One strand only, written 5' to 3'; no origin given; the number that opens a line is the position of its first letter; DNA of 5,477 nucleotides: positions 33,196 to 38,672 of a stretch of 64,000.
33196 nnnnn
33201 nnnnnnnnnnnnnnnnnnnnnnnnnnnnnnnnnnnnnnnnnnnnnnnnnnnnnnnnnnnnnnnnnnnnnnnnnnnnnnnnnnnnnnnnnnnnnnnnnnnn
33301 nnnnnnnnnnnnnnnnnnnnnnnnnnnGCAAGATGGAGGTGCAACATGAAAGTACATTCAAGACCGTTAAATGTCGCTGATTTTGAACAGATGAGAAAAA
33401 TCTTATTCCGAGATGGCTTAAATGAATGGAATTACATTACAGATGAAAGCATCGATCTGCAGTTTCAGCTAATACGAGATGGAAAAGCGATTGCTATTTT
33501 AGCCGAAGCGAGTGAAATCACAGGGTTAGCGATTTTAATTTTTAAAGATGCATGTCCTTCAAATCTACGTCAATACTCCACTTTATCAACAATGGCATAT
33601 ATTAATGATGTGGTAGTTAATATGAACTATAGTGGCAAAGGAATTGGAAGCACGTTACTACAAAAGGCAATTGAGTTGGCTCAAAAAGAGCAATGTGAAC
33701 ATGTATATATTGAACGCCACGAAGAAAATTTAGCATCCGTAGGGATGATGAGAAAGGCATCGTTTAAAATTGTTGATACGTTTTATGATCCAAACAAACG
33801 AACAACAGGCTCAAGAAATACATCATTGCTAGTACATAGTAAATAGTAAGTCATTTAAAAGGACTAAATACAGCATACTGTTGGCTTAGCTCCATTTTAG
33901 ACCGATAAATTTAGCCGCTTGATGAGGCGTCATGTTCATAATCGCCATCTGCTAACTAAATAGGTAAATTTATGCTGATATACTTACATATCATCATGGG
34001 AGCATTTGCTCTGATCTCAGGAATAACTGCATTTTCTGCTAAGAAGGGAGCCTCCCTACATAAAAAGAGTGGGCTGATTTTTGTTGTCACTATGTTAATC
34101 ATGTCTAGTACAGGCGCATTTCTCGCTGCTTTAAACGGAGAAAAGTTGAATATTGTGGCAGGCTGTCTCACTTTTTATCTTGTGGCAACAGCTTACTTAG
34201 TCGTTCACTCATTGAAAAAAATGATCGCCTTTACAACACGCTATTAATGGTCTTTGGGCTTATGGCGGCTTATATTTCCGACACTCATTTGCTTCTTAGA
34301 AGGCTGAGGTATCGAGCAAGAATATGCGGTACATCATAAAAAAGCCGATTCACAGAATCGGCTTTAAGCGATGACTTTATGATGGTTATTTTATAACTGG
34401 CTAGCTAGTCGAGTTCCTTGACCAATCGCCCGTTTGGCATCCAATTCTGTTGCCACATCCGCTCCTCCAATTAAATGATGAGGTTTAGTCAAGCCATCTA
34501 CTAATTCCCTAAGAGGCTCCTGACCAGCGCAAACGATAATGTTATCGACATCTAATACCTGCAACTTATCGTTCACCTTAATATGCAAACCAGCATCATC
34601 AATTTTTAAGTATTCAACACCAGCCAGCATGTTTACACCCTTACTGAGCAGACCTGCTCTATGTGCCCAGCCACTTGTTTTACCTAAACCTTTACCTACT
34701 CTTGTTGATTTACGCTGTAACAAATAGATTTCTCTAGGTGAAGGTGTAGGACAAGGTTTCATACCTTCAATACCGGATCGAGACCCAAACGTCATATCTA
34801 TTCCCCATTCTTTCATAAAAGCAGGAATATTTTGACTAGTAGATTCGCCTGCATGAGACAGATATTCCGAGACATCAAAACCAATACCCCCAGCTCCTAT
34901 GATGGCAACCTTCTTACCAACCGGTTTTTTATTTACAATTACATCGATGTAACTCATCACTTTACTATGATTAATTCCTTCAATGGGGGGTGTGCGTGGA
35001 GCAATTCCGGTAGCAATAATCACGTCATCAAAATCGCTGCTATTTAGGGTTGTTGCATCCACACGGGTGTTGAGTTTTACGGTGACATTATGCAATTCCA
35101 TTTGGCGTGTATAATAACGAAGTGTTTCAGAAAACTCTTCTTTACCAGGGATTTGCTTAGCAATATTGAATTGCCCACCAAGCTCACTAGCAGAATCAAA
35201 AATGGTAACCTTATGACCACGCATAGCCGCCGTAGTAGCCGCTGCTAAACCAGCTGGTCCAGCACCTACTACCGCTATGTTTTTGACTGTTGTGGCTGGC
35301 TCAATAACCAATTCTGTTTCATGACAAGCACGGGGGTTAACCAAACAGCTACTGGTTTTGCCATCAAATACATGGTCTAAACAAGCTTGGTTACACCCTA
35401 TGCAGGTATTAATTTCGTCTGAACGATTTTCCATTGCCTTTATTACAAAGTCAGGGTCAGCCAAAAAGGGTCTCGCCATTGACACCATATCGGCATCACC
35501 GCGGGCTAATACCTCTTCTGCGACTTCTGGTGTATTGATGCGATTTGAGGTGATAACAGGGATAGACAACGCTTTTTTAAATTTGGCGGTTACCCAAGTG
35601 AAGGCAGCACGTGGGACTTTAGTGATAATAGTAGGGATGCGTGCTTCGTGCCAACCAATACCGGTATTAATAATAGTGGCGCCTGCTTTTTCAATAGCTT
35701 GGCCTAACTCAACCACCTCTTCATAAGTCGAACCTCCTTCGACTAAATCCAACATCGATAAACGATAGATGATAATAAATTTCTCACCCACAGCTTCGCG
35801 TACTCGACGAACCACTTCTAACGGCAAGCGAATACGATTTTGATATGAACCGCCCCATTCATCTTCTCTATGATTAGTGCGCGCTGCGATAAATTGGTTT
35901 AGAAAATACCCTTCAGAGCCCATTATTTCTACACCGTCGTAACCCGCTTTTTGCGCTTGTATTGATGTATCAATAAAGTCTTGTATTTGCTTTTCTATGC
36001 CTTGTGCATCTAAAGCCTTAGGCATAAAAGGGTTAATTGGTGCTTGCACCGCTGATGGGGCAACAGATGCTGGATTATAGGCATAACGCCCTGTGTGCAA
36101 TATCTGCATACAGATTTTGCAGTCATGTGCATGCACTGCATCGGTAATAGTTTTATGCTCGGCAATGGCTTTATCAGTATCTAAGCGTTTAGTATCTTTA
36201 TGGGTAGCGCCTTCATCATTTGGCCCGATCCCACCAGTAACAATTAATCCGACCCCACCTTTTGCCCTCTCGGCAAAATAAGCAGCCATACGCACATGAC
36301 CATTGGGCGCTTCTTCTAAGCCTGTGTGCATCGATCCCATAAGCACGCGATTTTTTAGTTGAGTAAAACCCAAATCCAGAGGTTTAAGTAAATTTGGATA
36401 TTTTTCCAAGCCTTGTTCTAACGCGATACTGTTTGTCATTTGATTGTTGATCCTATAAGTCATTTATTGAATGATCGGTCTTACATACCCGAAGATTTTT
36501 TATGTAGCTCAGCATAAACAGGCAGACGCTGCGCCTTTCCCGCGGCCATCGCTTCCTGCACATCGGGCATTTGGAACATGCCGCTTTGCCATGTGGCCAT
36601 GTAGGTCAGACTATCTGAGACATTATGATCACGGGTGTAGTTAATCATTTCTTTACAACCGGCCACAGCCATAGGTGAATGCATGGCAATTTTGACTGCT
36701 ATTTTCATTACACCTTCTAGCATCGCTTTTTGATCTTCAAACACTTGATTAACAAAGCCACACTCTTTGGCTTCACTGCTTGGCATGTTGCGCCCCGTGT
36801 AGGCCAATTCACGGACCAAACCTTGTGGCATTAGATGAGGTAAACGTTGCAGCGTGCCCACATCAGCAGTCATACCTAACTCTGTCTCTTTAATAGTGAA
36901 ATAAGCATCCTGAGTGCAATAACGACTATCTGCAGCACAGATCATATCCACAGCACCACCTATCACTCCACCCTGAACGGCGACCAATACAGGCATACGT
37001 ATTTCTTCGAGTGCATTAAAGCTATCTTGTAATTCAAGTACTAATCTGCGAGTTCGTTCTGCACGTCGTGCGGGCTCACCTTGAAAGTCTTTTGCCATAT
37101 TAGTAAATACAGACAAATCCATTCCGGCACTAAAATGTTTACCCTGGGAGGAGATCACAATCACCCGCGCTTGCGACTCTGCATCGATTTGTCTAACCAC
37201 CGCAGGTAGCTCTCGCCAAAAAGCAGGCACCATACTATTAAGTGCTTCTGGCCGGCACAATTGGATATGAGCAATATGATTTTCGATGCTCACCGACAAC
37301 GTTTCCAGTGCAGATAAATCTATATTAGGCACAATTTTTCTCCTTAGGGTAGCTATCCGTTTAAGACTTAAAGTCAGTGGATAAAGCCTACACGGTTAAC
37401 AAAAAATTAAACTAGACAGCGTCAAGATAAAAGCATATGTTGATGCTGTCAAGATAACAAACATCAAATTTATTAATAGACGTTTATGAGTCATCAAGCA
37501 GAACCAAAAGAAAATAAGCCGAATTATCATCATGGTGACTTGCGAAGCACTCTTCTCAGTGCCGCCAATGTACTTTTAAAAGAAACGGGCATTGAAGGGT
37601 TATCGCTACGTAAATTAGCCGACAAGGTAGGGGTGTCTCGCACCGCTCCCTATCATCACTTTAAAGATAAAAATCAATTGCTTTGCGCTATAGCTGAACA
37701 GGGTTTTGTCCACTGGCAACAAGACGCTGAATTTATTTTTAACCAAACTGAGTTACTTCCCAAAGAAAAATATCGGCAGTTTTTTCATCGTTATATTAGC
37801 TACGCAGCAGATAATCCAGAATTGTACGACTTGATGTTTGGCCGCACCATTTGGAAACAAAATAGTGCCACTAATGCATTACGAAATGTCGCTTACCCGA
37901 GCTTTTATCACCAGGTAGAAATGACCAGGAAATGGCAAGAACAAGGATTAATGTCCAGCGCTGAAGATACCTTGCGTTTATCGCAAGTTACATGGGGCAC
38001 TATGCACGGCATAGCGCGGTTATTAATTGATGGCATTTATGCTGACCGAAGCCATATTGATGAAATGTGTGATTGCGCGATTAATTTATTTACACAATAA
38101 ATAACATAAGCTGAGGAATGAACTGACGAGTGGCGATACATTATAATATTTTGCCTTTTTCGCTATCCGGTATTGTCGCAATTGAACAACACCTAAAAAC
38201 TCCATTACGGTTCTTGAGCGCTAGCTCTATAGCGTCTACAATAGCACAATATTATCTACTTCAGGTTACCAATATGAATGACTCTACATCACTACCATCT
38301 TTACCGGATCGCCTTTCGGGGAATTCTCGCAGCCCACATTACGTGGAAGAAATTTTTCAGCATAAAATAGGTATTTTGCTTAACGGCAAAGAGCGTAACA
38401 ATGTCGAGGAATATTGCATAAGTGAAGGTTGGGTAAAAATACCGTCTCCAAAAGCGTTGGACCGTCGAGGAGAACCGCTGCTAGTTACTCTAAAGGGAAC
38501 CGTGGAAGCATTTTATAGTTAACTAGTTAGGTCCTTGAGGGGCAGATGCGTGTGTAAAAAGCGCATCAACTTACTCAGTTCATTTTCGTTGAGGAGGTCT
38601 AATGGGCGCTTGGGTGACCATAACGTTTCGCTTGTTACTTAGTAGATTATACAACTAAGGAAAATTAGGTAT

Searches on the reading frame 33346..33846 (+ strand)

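Call 64: search_protein_families(library=pfam, proteins=[window:33346-33846:+], max_evalue=0.001)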
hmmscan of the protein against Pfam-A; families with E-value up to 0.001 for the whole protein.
window:33346-33846:+ (166 aa): 5 families
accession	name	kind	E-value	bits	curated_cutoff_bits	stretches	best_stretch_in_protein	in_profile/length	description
PF00583.31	Acetyltransf_1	-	2.6e-13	50.7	20.7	1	15-139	3-115/116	Acetyltransferase (GNAT) family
PF13508.13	Acetyltransf_7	-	1.4e-05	25.8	27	1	56-122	12-67/84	Acetyltransferase (GNAT) domain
PF14542.12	Acetyltransf_CG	-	0.00028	21.4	30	1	77-116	17-57/80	GCN5-related N-acetyl-transferase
PF13673.13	Acetyltransf_10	-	0.00031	21.1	23.6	1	29-123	15-91/128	Acetyltransferase (GNAT) domain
PF13302.13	Acetyltransf_3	-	0.00047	21.3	25.4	1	92-141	88-138/138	Acetyltransferase (GNAT) domain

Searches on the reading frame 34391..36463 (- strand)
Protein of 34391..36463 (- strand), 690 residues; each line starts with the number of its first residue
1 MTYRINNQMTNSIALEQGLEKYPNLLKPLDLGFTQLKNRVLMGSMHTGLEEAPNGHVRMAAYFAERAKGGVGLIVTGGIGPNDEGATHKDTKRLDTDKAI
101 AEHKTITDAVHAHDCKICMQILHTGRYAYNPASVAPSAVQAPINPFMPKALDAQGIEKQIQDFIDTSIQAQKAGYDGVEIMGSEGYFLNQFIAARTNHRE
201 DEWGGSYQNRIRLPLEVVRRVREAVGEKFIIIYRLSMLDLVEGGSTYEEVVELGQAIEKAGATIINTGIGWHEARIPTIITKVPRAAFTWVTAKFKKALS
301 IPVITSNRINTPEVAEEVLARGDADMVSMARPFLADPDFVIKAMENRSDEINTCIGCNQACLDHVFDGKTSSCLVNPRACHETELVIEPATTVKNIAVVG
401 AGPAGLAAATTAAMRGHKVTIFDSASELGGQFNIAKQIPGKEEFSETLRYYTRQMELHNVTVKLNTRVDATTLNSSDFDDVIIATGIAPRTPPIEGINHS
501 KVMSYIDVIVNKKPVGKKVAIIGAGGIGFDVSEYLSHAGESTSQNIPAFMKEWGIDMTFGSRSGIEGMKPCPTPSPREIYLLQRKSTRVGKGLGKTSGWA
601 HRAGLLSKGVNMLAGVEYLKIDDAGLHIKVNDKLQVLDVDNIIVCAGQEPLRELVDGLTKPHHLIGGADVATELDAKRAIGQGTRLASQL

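Call 64: search_protein_families(library=pfam, proteins=[window:34391-36463:-], max_evalue=0.001)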
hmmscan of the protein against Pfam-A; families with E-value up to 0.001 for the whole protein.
window:34391-36463:- (690 aa): 14 families
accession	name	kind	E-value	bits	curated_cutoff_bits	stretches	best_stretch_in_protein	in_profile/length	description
PF00724.26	Oxidored_FMN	-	4.6e-91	306.1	27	1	25-350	2-342/342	NADH:flavin oxidoreductase / NADH oxidase family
PF07992.20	Pyr_redox_2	-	2.3e-26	93.3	26.1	1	395-655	2-244/291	Pyridine nucleotide-disulphide oxidoreductase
PF13450.12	NAD_binding_8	-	6.8e-09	36.3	21.9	1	398-435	1-38/68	NAD(P)-binding Rossmann-like domain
PF00070.33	Pyr_redox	-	3.2e-08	34.4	22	1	395-476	1-71/82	Pyridine nucleotide-disulphide oxidoreductase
PF03486.20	HI0933_like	-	1e-07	32.1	50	1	395-435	2-42/244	HI0933-like protein Rossmann domain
PF12831.13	FAD_oxidored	-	1.2e-07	31.8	27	1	396-432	2-38/416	FAD dependent oxidoreductase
PF13738.12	Pyr_redox_3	-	3.3e-07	30.3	30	0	446-541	82-189/305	Pyridine nucleotide-disulphide oxidoreductase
PF00890.30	FAD_binding_2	-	6.1e-06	26.1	20.4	1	396-435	2-41/414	FAD binding domain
PF01946.23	Thi4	-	0.0002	21.1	26.2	0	393-431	17-56/235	Thi4 family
PF01266.30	DAO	-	0.00022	21.3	27.9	1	396-430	2-37/353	FAD dependent oxidoreductase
PF01134.28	GIDA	-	0.00034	20.2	22.1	1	396-424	2-30/391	Glucose inhibited division protein A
PF02737.24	3HCDH_N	-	0.00046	20.6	22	0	395-427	1-33/180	3-hydroxyacyl-CoA dehydrogenase, NAD binding domain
PF01262.27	AlaDh_PNT_C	-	0.00069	19.5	23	1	395-429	30-64/214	Alanine dehydrogenase/PNT, C-terminal domain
PF01494.25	FAD_binding_3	-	0.00096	18.9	22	0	396-426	4-34/349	FAD binding domain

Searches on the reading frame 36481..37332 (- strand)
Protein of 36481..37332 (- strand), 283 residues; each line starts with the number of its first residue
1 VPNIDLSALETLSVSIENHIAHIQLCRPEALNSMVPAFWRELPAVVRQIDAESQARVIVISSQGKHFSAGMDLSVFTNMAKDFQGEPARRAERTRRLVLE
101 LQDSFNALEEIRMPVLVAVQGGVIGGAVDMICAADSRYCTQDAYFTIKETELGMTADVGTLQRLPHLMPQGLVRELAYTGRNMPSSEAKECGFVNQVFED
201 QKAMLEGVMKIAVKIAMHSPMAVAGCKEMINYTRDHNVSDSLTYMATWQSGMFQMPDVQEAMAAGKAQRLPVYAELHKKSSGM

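Call 64: search_protein_families(library=pfam, proteins=[window:36481-37332:-], max_evalue=0.001)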
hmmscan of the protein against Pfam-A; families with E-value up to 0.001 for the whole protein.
window:36481-37332:- (283 aa): 2 families
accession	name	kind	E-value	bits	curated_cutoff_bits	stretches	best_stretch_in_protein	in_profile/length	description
PF00378.25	ECH_1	-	1.1e-39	136.7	27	1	16-268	2-243/251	Enoyl-CoA hydratase/isomerase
PF16113.10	ECH_2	-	1.7e-24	87.4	27.2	1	21-262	2-235/335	Enoyl-CoA hydratase/isomerase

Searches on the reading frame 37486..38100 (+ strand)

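Call 64: search_protein_families(library=pfam, proteins=[window:37486-38100:+], max_evalue=0.001)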
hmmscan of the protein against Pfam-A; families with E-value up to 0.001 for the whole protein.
window:37486-38100:+ (204 aa): 2 families
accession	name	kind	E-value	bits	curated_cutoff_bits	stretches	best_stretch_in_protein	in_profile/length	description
PF00440.29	TetR_N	-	2.4e-11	43.7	24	1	23-68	1-46/47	Bacterial regulatory proteins, tetR family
PF13305.11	TetR_C_33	-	5.4e-10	40.3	26.8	1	97-198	2-99/103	Tetracyclin repressor-like, C-terminal domain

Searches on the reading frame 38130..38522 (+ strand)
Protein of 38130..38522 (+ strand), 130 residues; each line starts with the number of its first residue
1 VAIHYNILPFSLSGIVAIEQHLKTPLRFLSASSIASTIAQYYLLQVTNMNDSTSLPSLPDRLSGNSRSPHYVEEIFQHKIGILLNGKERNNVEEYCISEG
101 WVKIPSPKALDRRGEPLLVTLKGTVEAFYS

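Call 64: search_protein_families(library=pfam, proteins=[window:38130-38522:+], max_evalue=0.001)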
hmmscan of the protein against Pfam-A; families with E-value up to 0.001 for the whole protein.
window:38130-38522:+ (130 aa): 1 family
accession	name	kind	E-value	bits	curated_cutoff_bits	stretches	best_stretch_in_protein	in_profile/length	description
PF11730.13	DUF3297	-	2.8e-34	117.2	27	1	59-129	1-71/71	Protein of unknown function (DUF3297)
